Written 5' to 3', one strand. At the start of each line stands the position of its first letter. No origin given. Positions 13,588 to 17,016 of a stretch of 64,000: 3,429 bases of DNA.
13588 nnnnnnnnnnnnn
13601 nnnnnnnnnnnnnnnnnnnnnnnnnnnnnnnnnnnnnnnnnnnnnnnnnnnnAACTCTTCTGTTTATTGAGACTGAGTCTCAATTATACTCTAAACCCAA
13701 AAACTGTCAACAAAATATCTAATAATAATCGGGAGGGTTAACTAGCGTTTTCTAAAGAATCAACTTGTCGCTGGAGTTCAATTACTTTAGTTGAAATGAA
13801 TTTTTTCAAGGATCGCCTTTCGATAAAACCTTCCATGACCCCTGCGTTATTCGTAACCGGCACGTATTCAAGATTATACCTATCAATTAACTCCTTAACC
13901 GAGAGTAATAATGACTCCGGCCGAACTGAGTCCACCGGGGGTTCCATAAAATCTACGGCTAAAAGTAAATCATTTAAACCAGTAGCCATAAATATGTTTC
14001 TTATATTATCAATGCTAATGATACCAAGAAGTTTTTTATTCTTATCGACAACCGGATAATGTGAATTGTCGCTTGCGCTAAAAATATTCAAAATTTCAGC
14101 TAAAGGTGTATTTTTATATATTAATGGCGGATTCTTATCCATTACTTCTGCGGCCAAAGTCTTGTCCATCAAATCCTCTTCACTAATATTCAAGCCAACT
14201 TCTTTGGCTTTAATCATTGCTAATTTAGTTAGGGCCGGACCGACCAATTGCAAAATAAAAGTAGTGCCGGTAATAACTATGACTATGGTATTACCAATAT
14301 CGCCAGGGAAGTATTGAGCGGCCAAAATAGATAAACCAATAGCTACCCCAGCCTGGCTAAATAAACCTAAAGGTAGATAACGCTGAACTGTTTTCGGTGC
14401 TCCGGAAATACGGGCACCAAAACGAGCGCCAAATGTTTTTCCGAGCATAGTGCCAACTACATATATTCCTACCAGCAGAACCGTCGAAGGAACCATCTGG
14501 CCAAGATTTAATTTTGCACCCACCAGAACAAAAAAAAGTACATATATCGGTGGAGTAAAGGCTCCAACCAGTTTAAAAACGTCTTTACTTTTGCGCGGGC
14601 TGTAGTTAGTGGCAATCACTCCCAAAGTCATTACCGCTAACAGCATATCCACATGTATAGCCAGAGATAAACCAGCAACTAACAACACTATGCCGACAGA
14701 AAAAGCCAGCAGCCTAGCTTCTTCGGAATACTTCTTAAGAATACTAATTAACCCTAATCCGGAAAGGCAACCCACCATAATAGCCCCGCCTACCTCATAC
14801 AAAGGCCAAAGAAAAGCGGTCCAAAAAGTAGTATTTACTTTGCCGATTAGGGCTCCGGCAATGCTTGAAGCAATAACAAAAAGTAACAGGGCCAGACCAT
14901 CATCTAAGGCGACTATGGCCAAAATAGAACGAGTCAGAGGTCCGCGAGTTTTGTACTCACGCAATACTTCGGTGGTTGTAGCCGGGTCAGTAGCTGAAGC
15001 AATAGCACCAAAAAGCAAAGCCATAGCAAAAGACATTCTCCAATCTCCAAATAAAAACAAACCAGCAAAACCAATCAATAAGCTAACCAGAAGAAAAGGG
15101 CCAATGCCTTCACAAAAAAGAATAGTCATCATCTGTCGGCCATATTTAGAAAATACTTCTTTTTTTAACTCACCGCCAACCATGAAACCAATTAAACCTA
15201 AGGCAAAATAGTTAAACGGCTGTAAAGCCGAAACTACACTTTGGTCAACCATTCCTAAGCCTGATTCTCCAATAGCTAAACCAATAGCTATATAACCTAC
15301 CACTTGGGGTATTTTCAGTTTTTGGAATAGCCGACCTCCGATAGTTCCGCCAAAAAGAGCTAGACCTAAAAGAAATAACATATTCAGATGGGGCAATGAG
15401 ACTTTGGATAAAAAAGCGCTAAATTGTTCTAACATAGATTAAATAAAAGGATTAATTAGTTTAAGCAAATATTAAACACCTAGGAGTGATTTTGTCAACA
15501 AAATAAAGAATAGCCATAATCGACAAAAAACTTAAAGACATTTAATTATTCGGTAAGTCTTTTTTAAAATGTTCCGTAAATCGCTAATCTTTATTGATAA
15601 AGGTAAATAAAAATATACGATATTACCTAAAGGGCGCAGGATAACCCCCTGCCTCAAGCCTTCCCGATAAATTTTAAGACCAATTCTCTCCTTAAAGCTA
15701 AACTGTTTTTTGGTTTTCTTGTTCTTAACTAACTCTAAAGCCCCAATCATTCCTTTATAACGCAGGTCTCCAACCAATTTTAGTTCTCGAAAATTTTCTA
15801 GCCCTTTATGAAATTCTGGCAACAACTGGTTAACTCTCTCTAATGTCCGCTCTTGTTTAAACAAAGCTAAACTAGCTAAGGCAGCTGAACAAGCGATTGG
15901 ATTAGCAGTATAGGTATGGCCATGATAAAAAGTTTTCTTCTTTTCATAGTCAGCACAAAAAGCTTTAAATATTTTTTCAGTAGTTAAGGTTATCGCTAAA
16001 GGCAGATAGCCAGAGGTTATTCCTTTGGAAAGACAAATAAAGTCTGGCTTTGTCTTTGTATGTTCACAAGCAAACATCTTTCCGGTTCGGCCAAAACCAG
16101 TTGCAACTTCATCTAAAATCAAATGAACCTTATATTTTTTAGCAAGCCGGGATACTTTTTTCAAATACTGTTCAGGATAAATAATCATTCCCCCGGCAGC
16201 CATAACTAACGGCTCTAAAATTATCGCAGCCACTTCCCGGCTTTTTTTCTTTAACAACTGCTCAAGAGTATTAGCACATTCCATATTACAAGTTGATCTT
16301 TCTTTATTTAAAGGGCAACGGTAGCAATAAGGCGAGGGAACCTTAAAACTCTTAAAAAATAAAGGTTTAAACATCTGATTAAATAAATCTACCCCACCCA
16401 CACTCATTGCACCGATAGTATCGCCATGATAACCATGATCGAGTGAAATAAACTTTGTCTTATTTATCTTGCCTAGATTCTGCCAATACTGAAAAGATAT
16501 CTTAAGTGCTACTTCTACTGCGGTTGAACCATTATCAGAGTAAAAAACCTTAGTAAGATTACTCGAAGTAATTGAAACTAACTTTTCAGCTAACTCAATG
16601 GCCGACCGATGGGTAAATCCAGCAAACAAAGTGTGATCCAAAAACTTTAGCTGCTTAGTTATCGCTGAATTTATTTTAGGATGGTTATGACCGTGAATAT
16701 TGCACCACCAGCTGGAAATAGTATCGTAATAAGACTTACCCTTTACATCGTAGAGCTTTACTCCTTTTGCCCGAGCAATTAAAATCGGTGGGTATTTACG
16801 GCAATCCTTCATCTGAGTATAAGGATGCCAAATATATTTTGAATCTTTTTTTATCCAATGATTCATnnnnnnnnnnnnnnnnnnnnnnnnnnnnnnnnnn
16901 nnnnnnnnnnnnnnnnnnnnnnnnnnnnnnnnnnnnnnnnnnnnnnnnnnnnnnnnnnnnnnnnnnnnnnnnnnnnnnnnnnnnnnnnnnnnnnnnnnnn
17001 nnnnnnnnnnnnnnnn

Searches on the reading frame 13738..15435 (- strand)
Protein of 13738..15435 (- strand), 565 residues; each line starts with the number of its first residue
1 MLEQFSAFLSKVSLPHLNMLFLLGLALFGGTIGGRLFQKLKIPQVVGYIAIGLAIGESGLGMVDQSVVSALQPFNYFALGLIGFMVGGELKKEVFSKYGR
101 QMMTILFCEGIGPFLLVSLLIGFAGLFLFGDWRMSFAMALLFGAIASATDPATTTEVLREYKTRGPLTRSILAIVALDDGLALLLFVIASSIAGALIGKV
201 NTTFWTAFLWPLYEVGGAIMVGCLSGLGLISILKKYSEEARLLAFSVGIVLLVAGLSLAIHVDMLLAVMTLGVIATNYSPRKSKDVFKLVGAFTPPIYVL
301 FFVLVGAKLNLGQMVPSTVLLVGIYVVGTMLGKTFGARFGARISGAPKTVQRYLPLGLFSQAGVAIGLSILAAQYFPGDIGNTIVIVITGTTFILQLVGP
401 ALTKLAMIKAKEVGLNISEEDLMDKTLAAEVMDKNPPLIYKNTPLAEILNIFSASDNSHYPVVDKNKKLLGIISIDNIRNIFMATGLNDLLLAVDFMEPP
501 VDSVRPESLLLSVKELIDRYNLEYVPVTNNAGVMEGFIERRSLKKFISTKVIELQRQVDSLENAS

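Call 83: search_protein_families(library=pfam, proteins=[window:13738-15435:-], max_evalue=0.00001)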
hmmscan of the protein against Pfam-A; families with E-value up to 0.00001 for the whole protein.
window:13738-15435:- (565 aa): 2 families
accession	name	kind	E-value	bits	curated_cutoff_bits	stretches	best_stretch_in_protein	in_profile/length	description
PF00999.27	Na_H_Exchanger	-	1.5e-36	126.5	26.2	1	26-394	4-364/375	Sodium/hydrogen exchanger, transmembrane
PF00571.33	CBS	-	9.6e-18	64.7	24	1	429-481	2-54/57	CBS domain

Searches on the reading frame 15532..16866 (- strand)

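Call 83: search_protein_families(library=pfam, proteins=[window:15532-16866:-], max_evalue=0.00001)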
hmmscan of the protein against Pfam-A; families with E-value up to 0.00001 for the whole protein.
window:15532-16866:- (444 aa): 1 family
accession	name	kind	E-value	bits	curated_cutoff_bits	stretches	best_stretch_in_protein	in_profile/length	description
PF00202.27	Aminotran_3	-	3.5e-104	349.2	30.5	1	26-439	9-401/403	Aminotransferase class-III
